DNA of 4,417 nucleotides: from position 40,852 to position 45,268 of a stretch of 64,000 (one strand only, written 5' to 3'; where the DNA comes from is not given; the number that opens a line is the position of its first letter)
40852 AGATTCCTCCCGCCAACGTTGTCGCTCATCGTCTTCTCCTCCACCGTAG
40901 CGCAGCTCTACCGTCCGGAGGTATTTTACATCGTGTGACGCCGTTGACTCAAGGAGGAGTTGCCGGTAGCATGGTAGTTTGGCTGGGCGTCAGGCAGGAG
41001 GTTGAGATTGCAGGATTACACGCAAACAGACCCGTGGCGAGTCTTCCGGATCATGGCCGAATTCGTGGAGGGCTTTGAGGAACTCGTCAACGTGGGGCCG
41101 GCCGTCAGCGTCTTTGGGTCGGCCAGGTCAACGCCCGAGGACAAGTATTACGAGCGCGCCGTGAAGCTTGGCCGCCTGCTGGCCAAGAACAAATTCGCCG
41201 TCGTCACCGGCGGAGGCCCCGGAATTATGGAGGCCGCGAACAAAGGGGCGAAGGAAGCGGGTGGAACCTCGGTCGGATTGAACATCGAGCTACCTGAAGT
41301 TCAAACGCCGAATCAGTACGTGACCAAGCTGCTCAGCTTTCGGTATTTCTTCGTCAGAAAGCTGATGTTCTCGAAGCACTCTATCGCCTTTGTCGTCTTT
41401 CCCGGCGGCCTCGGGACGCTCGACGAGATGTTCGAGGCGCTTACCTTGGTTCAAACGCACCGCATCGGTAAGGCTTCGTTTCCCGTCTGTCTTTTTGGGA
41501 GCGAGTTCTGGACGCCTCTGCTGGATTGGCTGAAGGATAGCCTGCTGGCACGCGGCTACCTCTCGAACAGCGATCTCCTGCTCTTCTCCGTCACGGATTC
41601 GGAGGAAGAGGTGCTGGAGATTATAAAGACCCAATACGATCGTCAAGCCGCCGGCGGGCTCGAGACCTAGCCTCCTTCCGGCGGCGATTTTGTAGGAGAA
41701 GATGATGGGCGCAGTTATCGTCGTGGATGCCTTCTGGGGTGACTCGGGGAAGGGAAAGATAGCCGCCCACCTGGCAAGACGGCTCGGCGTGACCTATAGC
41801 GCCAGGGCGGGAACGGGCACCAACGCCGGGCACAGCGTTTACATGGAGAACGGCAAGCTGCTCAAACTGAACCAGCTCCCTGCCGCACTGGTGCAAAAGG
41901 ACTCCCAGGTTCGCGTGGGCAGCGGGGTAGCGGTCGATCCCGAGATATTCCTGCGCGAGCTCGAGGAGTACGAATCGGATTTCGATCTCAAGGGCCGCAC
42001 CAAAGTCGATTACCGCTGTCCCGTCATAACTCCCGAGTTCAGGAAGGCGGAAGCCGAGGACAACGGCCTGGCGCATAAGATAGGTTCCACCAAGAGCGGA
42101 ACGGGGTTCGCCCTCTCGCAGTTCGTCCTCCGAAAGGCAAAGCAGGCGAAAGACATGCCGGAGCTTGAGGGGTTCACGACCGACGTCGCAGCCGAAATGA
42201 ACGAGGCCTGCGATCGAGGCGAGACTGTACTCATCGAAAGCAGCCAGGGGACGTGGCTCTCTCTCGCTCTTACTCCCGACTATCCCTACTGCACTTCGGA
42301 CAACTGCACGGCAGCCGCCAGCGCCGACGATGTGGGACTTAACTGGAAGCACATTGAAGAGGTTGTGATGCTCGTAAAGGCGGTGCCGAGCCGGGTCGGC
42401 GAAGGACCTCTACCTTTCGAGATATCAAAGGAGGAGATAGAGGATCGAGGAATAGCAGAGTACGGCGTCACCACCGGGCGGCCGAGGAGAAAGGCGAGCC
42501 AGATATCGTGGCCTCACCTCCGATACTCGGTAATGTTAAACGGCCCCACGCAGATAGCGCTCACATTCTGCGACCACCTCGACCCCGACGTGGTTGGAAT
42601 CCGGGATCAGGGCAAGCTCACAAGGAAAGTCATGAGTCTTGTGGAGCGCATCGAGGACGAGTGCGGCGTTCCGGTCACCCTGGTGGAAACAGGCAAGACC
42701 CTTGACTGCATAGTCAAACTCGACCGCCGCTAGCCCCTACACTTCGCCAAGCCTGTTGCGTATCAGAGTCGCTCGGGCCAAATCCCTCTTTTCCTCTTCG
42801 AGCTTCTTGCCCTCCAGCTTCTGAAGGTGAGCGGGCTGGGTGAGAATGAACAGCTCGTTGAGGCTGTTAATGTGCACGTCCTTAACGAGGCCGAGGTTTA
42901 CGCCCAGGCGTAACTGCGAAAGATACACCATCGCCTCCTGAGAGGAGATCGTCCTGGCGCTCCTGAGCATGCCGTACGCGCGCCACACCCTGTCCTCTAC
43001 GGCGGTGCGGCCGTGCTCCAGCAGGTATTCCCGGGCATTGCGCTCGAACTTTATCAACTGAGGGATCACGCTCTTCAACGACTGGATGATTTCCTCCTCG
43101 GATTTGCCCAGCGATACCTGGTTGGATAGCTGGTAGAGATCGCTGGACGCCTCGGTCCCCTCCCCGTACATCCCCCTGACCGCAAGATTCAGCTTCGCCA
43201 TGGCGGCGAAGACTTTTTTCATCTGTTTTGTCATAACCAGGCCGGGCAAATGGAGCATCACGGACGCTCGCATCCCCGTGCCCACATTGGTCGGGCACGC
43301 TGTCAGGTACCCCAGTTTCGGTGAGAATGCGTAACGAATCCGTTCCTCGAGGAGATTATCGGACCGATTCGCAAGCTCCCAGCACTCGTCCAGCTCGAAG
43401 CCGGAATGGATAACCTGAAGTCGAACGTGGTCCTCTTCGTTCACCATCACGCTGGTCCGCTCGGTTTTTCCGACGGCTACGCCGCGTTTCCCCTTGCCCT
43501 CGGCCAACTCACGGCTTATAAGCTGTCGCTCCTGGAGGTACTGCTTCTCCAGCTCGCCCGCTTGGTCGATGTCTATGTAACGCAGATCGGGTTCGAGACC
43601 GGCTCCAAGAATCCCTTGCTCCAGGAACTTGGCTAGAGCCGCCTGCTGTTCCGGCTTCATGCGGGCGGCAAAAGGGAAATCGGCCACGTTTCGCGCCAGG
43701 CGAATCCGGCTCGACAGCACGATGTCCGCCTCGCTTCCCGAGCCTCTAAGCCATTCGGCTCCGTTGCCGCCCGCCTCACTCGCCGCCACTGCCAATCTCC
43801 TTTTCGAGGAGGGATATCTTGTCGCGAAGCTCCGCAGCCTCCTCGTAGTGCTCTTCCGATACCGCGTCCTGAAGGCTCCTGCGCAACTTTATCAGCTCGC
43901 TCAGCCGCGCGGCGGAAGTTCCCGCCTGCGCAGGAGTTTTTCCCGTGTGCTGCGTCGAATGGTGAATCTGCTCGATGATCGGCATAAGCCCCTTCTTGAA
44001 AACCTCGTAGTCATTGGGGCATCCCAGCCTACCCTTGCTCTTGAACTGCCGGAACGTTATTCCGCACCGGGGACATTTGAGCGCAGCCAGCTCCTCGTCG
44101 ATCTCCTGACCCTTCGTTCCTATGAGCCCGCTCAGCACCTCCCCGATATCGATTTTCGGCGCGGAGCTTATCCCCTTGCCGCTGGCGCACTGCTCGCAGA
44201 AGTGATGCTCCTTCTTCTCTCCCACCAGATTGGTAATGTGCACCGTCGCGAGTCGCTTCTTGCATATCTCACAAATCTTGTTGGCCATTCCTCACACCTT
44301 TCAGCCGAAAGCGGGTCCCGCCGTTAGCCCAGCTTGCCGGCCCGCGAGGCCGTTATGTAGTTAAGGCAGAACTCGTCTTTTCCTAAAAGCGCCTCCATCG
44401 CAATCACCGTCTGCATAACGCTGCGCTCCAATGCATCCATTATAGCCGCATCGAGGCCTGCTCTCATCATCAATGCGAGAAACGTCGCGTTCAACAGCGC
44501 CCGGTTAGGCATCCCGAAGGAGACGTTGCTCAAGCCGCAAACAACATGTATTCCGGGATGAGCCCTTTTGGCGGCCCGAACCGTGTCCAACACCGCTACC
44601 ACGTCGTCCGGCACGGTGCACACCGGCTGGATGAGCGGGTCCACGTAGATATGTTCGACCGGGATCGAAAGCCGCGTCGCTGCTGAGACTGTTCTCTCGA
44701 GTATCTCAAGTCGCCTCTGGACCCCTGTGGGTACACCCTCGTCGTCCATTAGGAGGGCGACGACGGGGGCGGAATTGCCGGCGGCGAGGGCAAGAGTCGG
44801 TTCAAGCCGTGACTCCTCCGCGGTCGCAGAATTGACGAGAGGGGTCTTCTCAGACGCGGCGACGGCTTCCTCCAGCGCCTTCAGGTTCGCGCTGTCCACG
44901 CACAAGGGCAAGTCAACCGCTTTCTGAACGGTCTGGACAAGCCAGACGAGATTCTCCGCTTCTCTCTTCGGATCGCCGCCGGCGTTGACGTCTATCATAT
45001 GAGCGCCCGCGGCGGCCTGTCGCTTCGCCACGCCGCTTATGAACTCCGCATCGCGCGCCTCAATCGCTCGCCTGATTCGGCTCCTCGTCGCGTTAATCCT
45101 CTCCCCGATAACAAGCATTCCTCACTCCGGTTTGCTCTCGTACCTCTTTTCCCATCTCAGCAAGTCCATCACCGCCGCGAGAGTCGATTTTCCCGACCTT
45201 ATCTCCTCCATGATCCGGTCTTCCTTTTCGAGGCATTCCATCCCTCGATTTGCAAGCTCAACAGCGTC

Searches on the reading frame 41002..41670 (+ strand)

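Call 7: search_protein_families(library=pfam, proteins=[window:41002-41670:+])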
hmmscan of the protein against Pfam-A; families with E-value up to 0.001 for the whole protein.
window:41002-41670:+ (222 aa): 3 families
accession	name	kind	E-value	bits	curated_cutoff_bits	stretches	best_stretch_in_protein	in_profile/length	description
PF03641.19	Lysine_decarbox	-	4.8e-33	114.6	27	1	76-206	1-129/131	Possible lysine decarboxylase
PF18306.6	LDcluster4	-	2.2e-20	73.2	26.3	1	34-148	3-115/151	SLOG cluster4 family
PF02481.21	DNA_processg_A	-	0.0006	19.5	29.6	1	21-92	32-102/212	DNA recombination-mediator protein A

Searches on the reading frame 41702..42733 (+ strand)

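Call 7: search_protein_families(library=pfam, proteins=[window:41702-42733:+])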
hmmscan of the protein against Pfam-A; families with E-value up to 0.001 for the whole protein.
window:41702-42733:+ (343 aa): 1 family
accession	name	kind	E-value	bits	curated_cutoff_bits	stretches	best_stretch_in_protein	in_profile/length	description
PF00709.27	Adenylsucc_synt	-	1.4e-59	202.3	27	2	153-294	189-330/416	Adenylosuccinate synthetase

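Call 22: search_protein_families(library=ncbifam, proteins=[window:41702-42733:+], max_evalue=0.00001)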
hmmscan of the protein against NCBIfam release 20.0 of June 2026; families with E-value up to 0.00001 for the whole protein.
window:41702-42733:+ (343 aa): 6 families
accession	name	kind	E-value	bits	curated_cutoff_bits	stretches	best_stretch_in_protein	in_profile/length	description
NF003295.0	PRK04293.1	equivalog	2.4e-103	345.6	368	1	4-340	3-332/337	adenylosuccinate synthetase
TIGR00184.1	purA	equivalog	1e-73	248.6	395.55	2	150-294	188-332/425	adenylosuccinate synthase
NF002223.0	PRK01117.1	equivalog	9.9e-56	189.4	402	2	152-294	194-336/430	adenylosuccinate synthase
NF010355.0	PRK13783.1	equivalog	6.2e-44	150.8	445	2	6-154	4-151/404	adenylosuccinate synthase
NF038379.2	amino_Aden_PurZ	exception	1.6e-36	126.1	300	1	6-263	3-276/293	succino-amino-deoxyadenylate synthase PurZ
NF010357.0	PRK13785.1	equivalog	2e-28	99.3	700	2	155-293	203-358/455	adenylosuccinate synthase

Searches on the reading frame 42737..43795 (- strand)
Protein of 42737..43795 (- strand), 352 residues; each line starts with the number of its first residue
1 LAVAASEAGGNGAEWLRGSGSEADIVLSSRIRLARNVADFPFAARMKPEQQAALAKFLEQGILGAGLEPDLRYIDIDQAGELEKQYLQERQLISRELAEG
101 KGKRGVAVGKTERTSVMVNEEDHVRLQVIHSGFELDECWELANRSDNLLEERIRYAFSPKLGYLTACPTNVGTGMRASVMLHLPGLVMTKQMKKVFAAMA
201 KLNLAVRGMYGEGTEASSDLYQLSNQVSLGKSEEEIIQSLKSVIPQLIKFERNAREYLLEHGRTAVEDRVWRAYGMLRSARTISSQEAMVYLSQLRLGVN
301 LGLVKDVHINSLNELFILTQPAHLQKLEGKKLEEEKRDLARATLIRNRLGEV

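Call 7: search_protein_families(library=pfam, proteins=[window:42737-43795:-])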
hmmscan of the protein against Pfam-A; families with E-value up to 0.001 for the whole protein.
window:42737-43795:- (352 aa): 1 family
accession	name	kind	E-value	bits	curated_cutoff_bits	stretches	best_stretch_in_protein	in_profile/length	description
PF00217.24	ATP-gua_Ptrans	-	6e-68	228.7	22.4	1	70-253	18-202/203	ATP:guanido phosphotransferase, C-terminal catalytic domain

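Call 22: search_protein_families(library=ncbifam, proteins=[window:42737-43795:-], max_evalue=0.00001)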
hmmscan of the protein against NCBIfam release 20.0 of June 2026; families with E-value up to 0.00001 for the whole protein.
window:42737-43795:- (352 aa): 5 families
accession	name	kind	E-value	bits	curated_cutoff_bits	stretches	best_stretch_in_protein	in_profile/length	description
NF002194.0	PRK01059.1-4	equivalog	3e-135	450.8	385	1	14-349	3-340/345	protein arginine kinase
NF053707.1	PrArgKinMcsBBac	equivalog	3.8e-121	404.5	500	1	13-346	12-347/347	protein-arginine kinase McsB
NF002192.0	PRK01059.1-2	equivalog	3.8e-84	282.7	679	1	14-351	10-339/340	protein arginine kinase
NF002193.0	PRK01059.1-3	equivalog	2.4e-77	260.3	471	1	13-341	10-331/335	protein arginine kinase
NF002191.0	PRK01059.1-1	equivalog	2.4e-58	197.9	381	1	21-342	18-344/358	protein arginine kinase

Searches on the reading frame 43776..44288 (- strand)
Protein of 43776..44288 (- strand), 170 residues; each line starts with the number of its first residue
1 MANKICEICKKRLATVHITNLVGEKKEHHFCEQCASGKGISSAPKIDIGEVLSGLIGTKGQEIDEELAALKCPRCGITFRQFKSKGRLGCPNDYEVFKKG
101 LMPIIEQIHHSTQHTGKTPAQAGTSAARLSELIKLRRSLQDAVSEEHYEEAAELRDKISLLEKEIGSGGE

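Call 22: search_protein_families(library=ncbifam, proteins=[window:43776-44288:-], max_evalue=0.00001)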
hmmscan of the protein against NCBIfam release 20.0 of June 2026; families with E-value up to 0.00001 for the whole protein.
window:43776-44288:- (170 aa): 1 family
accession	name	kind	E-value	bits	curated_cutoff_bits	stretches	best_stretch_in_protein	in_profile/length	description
NF053706.1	PrRKinActvMcsABac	equivalog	4.8e-38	130.8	210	1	5-166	2-175/182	protein-arginine kinase activator protein McsA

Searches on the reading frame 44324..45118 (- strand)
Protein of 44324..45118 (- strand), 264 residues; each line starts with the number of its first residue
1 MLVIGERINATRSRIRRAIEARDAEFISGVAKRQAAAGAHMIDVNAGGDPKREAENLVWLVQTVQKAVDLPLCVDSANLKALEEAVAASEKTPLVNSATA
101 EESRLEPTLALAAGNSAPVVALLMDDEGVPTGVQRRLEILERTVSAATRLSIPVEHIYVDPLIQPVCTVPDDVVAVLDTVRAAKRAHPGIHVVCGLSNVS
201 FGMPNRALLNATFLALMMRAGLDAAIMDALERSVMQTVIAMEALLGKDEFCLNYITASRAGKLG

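Call 7: search_protein_families(library=pfam, proteins=[window:44324-45118:-])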
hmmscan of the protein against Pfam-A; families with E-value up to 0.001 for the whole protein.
window:44324-45118:- (264 aa): 2 families
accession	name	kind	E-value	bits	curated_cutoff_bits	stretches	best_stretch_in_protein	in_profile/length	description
PF00809.28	Pterin_bind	-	1.9e-24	87.1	25.5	1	5-227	1-243/244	Pterin binding enzyme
PF03599.22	CdhD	-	3e-06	26.7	24.8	1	38-125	69-152/387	CO dehydrogenase/acetyl-CoA synthase delta subunit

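Call 22: search_protein_families(library=ncbifam, proteins=[window:44324-45118:-], max_evalue=0.00001)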
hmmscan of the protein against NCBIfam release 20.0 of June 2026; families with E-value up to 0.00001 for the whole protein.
window:44324-45118:- (264 aa): 5 families
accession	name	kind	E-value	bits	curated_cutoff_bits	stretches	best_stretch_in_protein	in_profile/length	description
NF005719.0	PRK07535.1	domain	3.3e-96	321.5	259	1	1-262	1-262/268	methyltetrahydrofolate:corrinoid/iron-sulfur protein methyltransferase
NF040758.1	CODH_ACS_meth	exception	1.4e-43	149.2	370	1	2-254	5-258/261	carbon monoxide dehydrogenase/acetyl-CoA synthase methytransferase subunit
TIGR02082.1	metH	equivalog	3.5e-37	127.6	1010.85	1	2-238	344-595/1182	methionine synthase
NF007024.0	PRK09490.1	equivalog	1e-19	69.9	1497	1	3-235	362-609/1234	methionine synthase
TIGR00284.1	TIGR00284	hypoth_equivalog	9.5e-06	24.4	256.65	0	27-200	167-322/497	dihydropteroate synthase-like protein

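Call 50: find_homologous_proteins(query=window:44324-45118:-, max_evalue=1e-10)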
Query window:44324-45118:- (264 aa): 1137 proteins with E <= 1e-10 among 5902 candidates; the best 120 are listed.
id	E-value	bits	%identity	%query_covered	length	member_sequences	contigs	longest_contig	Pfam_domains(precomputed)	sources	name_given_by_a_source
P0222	5.0e-127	440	77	100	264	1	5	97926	PF00809.29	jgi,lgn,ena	-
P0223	5.2e-126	437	75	100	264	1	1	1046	PF00809.29,PF03599.23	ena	-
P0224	3.6e-125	434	76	100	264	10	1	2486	PF00809.29,PF03599.23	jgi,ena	-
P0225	3.9e-102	359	66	100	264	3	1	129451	PF00809.29,PF03599.23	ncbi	-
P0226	2.4e-82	294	54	100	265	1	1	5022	PF00809.29,PF03599.23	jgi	jgi:cobalamin-dependent methionine synthase I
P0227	1.8e-81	291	53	100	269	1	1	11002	PF00809.29,PF03599.23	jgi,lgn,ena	-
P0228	3.0e-81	291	54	100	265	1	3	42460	PF00809.29,PF03599.23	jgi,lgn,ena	-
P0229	7.8e-80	286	53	100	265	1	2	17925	PF00809.29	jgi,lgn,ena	-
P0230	9.5e-79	282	52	100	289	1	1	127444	PF00809.29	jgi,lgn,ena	-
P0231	1.5e-78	282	51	100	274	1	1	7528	PF00809.29,PF03599.23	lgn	-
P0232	3.8e-78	281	53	100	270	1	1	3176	PF00809.29,PF03599.23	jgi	jgi:5-methyltetrahydrofolate--homocysteine methyltransferase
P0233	4.6e-78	280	53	100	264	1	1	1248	PF00809.29,PF03599.23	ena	-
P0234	1.2e-77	279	52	100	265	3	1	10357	PF00809.29,PF03599.23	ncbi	-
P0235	9.3e-77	276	52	100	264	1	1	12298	PF00809.29,PF03599.23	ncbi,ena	-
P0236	1.0e-76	276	52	100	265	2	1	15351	PF00809.29,PF03599.23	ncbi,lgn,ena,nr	ncbi:MAG TPA: methyltetrahydrofolate cobalamin methyltransferase [Firmicutes bacterium]|nr:methyltet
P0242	7.6e-76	273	51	100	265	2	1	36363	PF00809.29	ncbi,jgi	ncbi:MAG: dihydropteroate synthase [Planctomycetota bacterium]|jgi:5-methyltetrahydrofolate--homocys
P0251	1.2e-73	266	50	100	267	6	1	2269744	PF00809.29,PF03599.23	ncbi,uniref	ncbi:methyltetrahydrofolate cobalamin methyltransferase [Thermatribacter velox]|uniref:Methyltetrahy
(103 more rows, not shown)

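Call 51: find_encoding_contigs(protein=P0242, flank=7000, max_places=1)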
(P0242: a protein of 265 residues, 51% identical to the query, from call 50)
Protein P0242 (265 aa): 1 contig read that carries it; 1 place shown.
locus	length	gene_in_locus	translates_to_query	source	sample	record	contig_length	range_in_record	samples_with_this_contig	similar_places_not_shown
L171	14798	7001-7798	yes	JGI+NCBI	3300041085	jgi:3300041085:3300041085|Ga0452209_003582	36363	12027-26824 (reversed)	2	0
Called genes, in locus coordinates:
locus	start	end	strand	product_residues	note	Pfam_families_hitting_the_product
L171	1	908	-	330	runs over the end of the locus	PF00072:Response_reg, PF00990:GGDEF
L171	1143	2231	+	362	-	PF01300:Sua5_yciO_yrdC, PF01451:LMWPc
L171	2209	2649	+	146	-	PF02502:LacAB_rpiB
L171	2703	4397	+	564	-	PF00474:SSF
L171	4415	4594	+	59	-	-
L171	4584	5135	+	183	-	PF01966:HD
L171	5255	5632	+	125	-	PF01242:PTPS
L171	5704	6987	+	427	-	PF00215:OMPdecase, PF05690:ThiG (weak), PF00977:His_biosynth (weak), PF03737:RraA-like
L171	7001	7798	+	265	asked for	PF00809:Pterin_bind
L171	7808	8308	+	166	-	PF02151:UVR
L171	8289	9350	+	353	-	PF00217:ATP-gua_Ptrans, PF27454:McsB_C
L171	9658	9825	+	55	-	-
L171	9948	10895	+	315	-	PF01564:Spermine_synth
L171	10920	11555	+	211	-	-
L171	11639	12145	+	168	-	-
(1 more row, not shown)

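Call 52: find_encoding_contigs(protein=P0251, flank=7000, max_places=1)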
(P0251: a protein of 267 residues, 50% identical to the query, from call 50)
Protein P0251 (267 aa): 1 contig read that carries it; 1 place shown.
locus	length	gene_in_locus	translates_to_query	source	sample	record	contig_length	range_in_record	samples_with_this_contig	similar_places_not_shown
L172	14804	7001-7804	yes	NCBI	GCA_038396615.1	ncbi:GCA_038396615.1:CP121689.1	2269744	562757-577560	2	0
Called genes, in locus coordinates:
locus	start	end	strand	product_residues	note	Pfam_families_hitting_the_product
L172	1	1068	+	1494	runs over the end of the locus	PF14691:Fer4_20, PF01266:DAO, PF01946:Thi4, PF07992:Pyr_redox_2, PF13450:NAD_binding_8, PF00890:FAD_binding_2, PF07992:Pyr_redox_2, PF12831:FAD_oxidored, +20 more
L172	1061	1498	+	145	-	PF02662:FlpD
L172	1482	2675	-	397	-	PF01548:DEDD_Tnp_IS110, PF02371:Transposase_20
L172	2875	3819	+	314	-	PF12838:Fer4_7 (faint), PF00037:Fer4 (faint), PF12797:Fer4_2 (faint)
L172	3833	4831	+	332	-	PF12838:Fer4_7 (faint), PF13187:Fer4_9 (faint), PF13534:Fer4_17 (faint), PF13746:Fer4_18 (faint), PF12797:Fer4_2 (faint), PF13237:Fer4_10 (faint), PF17179:Fer4_22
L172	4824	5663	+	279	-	PF00970:FAD_binding_6, PF00175:NAD_binding_1, PF10418:DHODB_Fe-S_bind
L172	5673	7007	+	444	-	PF08245:Mur_ligase_M, PF02875:Mur_ligase_C, PF27239:FOL3_C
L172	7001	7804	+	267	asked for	PF00809:Pterin_bind, PF03599:CdhD (weak)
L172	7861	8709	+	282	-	-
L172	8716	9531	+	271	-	-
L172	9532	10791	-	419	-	PF00009:GTP_EFTU (faint), PF00350:Dynamin_N (faint), PF01926:MMR_HSR1, PF02421:FeoB_N (faint), PF03193:RsgA_GTPase (faint), PF18128:HydF_dimer, PF18133:HydF_tetramer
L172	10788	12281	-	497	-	PF00206:Lyase_1, PF10415:FumaraseC_C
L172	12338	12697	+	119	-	-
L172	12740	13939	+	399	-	PF01408:GFO_IDH_MocA, PF02894:GFO_IDH_MocA_C, PF22685:Gal80p_C-like (weak), PF22725:GFO_IDH_MocA_C3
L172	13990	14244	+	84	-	PF02700:PurS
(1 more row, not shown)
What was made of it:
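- Tried and rejected: The MeTr-like gene as a folP analog was considered, because NCBI names some homologs 'dihydropteroate synthase' and because folC overlaps the gene in Thermatribacter (calls 50, 52).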

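Call 53: find_encoding_contigs(protein=P0230, flank=7000, max_places=1)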
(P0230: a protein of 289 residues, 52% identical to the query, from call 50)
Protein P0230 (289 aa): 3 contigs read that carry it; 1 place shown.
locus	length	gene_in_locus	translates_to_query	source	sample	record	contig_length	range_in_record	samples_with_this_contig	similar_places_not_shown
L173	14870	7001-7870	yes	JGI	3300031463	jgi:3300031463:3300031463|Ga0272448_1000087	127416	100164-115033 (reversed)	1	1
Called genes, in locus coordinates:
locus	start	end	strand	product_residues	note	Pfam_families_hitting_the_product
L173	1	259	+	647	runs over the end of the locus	PF00072:Response_reg (weak), PF00989:PAS (weak), PF08448:PAS_4 (weak), PF13426:PAS_9, PF00990:GGDEF, PF13487:HD_5, PF01966:HD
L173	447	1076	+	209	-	PF00551:Formyl_trans_N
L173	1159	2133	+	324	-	PF00365:PFK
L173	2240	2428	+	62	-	PF12797:Fer4_2 (weak), PF12837:Fer4_6 (weak), PF13237:Fer4_10 (faint), PF00037:Fer4, PF13459:Fer4_15, PF13370:Fer4_13, PF12800:Fer4_4 (weak)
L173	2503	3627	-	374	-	PF04389:Peptidase_M28, PF05343:Peptidase_M42 (faint), PF01546:Peptidase_M20, PF07687:M20_dimer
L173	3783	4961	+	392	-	-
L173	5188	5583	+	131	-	PF01242:PTPS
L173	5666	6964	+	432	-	PF00215:OMPdecase, PF03737:RraA-like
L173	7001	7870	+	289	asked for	PF00809:Pterin_bind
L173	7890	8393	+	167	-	PF02151:UVR (weak)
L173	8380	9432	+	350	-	PF00217:ATP-gua_Ptrans, PF27454:McsB_C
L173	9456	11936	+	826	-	PF02861:Clp_N, PF23569:NBD_SMAX1, PF00004:AAA, PF17871:AAA_lid_9, PF02151:UVR, PF07724:AAA_2, PF00004:AAA, PF07728:AAA_5, +8 more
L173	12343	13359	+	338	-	-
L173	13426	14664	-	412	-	-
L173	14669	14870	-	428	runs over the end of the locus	-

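Call 86: search_solved_structures(query=window:44324-45118:-, max_evalue=1e-10)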
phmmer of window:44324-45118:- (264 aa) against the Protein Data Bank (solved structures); distinct sequences matched with E-value up to 1e-10: 17.
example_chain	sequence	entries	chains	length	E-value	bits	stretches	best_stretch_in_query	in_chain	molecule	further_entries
4o0q_A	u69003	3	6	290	2.1e-60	207.6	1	1-264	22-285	Dihydropteroate synthase DHPS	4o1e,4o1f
2e7f_A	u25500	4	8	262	9.3e-50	172.8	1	1-256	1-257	5-methyltetrahydrofolate corrinoid/iron sulfur protein methyltransferase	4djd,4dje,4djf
2yci_X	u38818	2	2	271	1.7e-49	171.9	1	2-258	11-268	5-METHYLTETRAHYDROFOLATE CORRINOID/IRON SULFUR PROTEIN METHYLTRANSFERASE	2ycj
2yck_X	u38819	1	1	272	1.8e-49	171.9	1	2-258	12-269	5-METHYLTETRAHYDROFOLATE CORRINOID/IRON SULFUR PROTEIN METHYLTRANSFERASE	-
2ogy_A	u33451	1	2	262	1.4e-48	168.9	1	1-256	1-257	5-methyltetrahydrofolate corrinoid/iron sulfur protein methyltransferase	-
1f6y_A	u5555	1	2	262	4.2e-48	167.4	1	1-256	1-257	5-METHYLTETRAHYDROFOLATE CORRINOID/IRON SULFUR PROTEIN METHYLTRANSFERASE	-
1q7m_A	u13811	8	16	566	5e-27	98.4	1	2-249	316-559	5-methyltetrahydrofolate S-homocysteine methyltransferase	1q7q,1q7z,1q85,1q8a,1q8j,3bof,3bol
5von_A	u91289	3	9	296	6.8e-26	94.7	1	2-230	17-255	5-methyltetrahydrofolate homocysteine S-methyltransferase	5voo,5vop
9cbq_A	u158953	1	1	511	2.9e-25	92.6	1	2-230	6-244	Methionine synthase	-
9cbo_A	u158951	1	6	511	2.9e-25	92.6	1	2-230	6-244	Methionine synthase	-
9cbr_A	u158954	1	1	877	7.3e-25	91.3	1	2-230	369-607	Methionine synthase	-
9cbp_A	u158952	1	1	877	7.4e-25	91.3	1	2-230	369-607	Methionine synthase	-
8ssc_A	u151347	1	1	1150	1.3e-24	90.5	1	2-230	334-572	Methionine synthase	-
8g3h_A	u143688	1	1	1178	4.6e-24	88.7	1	1-230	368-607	Methionine synthase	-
3k13_A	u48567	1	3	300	7.3e-13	52.1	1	4-244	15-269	5-methyltetrahydrofolate-homocysteine methyltransferase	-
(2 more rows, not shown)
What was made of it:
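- On Wood-Ljungdahl gene cluster / pathway: The protein is nearer to 4o0q than to Moorella MeTr (call 86).
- Tried and rejected: By sequence it is in the MeTr/MTII/MetH family (calls 22, 86).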
